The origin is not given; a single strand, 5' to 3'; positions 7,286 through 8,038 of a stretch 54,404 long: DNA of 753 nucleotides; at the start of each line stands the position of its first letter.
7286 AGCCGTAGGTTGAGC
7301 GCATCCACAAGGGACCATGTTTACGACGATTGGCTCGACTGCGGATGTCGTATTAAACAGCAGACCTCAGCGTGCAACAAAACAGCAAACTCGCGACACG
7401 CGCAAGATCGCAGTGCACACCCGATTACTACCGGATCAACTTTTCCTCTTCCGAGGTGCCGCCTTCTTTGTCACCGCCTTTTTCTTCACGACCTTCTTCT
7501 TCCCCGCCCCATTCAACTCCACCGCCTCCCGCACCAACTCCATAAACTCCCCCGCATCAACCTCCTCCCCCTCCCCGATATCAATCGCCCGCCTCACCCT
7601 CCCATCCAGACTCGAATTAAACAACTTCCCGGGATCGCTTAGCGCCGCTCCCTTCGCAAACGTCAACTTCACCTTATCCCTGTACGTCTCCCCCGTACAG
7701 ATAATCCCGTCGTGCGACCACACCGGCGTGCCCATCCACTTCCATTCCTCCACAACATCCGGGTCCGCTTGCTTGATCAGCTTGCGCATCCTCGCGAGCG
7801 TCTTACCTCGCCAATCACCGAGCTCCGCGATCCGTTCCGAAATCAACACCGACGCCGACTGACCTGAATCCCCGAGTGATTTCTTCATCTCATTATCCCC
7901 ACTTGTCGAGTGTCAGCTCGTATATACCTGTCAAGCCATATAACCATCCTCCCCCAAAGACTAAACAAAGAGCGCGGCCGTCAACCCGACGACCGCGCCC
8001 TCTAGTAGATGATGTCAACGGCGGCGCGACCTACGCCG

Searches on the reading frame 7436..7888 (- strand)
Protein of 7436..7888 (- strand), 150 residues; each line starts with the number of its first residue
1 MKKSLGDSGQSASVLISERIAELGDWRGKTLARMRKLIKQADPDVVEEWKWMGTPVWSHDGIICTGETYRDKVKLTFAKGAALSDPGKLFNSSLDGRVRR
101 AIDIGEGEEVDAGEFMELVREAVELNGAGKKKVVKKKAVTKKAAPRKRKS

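Call 5: search_protein_families(library=pfam, proteins=[window:7436-7888:-], max_evalue=0.01)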
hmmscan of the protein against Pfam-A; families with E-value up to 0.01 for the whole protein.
window:7436-7888:- (150 aa): 2 families
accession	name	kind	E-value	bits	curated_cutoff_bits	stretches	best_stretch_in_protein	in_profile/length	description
PF08818.16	DUF1801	-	4.3e-18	65.9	27.2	1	28-123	2-85/85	Domain of unknown function (DU1801)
PF18899.5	DUF5655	-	0.00019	21.9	24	1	32-126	17-109/109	Domain of unknown function (DUF5655)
